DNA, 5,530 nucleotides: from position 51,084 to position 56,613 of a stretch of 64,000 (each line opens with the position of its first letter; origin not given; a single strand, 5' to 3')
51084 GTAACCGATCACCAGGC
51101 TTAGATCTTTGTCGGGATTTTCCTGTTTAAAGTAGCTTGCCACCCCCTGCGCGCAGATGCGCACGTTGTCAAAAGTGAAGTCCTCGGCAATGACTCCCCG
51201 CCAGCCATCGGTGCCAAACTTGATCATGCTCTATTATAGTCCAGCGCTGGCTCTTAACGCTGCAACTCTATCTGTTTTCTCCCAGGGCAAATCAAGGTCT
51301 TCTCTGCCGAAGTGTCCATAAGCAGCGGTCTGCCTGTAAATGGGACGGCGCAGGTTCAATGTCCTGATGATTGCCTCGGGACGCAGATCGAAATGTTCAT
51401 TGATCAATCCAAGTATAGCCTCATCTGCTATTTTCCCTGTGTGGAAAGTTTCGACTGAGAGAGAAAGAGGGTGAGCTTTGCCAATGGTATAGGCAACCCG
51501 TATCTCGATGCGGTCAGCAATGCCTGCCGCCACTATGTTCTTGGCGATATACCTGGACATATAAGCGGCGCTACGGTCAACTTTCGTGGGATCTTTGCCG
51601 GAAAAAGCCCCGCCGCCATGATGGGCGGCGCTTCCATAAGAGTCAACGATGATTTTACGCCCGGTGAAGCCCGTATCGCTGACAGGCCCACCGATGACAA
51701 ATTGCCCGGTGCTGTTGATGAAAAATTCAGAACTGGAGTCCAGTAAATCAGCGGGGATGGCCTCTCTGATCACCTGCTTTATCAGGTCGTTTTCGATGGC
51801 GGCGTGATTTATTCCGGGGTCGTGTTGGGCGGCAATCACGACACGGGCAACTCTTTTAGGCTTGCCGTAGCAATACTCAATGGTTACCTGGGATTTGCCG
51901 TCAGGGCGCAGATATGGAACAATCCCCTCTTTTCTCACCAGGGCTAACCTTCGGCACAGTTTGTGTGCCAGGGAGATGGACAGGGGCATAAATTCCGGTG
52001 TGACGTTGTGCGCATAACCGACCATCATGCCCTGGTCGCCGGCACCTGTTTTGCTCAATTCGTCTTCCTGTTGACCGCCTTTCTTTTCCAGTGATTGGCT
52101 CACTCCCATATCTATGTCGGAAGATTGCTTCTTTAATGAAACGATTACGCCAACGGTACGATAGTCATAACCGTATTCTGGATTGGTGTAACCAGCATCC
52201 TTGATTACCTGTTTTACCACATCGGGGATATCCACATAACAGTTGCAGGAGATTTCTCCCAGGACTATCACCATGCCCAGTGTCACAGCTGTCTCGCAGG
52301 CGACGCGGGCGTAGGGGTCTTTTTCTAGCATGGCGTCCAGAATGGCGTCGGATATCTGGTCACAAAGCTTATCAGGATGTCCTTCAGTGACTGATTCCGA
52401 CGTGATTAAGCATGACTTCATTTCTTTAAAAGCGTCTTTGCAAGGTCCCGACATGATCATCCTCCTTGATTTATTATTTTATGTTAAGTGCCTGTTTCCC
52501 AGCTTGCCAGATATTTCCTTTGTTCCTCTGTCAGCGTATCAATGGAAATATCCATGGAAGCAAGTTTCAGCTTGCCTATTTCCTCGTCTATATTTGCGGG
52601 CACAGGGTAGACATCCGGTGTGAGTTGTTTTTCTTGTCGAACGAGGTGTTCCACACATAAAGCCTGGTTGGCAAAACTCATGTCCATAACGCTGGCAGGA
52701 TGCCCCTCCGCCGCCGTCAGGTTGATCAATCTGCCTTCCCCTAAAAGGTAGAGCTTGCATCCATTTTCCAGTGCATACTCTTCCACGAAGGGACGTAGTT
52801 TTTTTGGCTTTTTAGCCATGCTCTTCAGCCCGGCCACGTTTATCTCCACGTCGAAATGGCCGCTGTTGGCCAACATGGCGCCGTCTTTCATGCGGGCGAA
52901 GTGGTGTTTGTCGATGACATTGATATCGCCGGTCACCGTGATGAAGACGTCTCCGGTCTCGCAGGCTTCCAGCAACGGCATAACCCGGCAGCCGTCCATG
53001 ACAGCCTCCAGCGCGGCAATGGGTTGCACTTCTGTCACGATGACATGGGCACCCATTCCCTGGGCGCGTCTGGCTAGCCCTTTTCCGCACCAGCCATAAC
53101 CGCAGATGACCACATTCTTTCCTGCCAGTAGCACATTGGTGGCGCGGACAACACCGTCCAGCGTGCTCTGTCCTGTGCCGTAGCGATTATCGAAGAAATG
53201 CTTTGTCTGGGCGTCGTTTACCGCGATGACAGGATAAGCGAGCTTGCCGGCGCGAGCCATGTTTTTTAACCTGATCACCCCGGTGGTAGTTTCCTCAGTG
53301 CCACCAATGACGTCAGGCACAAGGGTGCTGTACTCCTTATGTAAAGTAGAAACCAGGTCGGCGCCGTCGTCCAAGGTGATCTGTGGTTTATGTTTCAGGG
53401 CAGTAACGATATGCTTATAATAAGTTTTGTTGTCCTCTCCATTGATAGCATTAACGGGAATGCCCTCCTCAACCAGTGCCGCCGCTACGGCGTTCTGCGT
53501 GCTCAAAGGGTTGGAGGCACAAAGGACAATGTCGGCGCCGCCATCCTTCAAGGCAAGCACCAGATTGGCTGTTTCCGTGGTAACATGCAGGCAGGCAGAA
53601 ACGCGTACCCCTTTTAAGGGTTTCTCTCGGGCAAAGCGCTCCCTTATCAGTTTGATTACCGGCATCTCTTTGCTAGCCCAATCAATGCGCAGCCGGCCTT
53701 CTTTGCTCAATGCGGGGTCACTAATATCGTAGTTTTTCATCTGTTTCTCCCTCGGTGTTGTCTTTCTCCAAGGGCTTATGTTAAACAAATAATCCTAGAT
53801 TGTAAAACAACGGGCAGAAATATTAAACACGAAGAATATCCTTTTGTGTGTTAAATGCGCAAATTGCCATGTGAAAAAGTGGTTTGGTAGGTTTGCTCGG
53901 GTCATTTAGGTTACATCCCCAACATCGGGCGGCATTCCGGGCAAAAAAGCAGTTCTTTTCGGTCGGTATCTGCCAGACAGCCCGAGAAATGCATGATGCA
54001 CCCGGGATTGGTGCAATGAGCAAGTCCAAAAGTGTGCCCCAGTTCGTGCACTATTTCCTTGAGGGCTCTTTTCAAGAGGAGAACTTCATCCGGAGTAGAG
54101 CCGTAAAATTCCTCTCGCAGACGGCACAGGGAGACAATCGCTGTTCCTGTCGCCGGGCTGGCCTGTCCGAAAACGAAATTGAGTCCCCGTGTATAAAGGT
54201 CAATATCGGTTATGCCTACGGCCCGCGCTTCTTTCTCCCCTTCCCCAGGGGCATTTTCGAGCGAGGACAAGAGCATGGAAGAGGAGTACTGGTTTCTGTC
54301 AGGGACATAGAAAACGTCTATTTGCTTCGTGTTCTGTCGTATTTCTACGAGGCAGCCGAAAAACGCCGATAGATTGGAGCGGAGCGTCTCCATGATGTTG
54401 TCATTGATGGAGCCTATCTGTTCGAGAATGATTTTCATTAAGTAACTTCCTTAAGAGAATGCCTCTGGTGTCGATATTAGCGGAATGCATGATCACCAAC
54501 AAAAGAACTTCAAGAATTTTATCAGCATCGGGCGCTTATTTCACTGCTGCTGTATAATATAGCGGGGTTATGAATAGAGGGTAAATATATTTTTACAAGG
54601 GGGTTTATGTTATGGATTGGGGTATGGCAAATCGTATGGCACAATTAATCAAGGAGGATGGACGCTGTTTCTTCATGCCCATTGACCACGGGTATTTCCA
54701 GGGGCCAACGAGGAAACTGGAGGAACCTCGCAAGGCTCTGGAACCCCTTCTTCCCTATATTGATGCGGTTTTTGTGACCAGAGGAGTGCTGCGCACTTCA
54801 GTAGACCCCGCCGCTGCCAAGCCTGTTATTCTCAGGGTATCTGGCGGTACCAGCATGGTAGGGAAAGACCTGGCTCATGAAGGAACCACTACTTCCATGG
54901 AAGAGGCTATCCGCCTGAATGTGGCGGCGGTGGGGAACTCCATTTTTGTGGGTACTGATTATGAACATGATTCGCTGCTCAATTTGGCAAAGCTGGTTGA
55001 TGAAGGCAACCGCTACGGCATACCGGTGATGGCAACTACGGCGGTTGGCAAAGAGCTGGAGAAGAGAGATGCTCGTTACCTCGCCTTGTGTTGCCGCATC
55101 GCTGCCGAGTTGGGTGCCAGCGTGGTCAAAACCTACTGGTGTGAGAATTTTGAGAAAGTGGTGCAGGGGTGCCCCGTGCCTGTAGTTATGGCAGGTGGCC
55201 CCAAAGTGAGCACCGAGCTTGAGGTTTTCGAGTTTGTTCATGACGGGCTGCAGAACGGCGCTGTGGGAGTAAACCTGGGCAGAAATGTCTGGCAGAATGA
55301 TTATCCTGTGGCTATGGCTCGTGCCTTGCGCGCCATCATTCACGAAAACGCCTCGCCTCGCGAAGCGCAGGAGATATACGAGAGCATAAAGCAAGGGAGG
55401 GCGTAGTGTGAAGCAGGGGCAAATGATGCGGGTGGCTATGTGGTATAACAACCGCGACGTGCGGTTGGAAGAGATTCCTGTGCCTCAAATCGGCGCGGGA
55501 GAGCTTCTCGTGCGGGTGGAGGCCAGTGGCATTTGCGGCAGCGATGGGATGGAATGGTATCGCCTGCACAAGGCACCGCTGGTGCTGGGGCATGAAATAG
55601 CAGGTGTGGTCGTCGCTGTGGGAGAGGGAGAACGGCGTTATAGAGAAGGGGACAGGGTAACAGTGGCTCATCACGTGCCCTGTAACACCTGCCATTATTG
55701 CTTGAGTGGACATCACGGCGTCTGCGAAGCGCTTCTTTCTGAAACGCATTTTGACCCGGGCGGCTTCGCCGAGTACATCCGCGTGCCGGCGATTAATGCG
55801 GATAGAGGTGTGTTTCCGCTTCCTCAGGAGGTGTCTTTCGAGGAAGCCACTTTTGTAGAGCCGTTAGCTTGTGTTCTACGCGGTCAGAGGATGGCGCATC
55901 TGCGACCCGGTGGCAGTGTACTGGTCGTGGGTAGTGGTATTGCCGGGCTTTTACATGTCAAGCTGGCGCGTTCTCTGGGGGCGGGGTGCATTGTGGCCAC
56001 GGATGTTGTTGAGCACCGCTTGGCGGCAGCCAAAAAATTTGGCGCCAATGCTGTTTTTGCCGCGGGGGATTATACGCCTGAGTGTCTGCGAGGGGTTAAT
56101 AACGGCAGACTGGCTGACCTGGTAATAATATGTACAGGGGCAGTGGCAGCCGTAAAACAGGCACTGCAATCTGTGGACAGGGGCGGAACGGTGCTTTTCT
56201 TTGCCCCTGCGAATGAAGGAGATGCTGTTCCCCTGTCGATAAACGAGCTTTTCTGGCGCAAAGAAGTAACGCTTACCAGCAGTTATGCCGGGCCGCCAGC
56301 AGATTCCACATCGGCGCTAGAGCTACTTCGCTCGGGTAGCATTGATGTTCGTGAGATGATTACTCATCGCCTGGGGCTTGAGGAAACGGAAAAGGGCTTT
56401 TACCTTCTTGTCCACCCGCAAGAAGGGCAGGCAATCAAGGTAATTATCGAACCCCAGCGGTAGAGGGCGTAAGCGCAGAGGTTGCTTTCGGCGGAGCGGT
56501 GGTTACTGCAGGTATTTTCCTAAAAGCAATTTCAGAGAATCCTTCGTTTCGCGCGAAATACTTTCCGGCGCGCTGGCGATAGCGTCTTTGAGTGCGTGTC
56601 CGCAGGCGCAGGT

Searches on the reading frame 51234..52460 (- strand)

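Call 47: search_protein_families(library=pfam, proteins=[window:51234-52460:-], max_evalue=0.00001)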
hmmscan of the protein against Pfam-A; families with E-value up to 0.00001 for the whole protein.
window:51234-52460:- (408 aa): 3 families
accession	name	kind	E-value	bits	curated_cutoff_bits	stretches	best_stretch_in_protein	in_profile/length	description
PF02773.21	S-AdoMet_synt_C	-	2.6e-65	219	25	1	256-395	1-138/138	S-adenosylmethionine synthetase, C-terminal domain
PF02772.21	S-AdoMet_synt_M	-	1.9e-42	144.6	29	1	138-254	2-120/120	S-adenosylmethionine synthetase, central domain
PF00438.25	S-AdoMet_synt_N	-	5.8e-42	142.7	33.1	1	17-113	2-98/99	S-adenosylmethionine synthetase, N-terminal domain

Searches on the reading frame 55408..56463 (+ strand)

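Call 47: search_protein_families(library=pfam, proteins=[window:55408-56463:+], max_evalue=0.00001)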
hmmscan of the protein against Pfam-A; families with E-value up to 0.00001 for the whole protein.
window:55408-56463:+ (351 aa): 2 families
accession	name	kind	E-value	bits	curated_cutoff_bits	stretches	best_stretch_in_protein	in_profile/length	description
PF08240.17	ADH_N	-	1.2e-26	93.4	23.5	1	29-129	1-97/104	Alcohol dehydrogenase GroES-like domain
PF00107.32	ADH_zinc_N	-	1.7e-20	73.7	31.8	1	180-307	3-127/129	Zinc-binding dehydrogenase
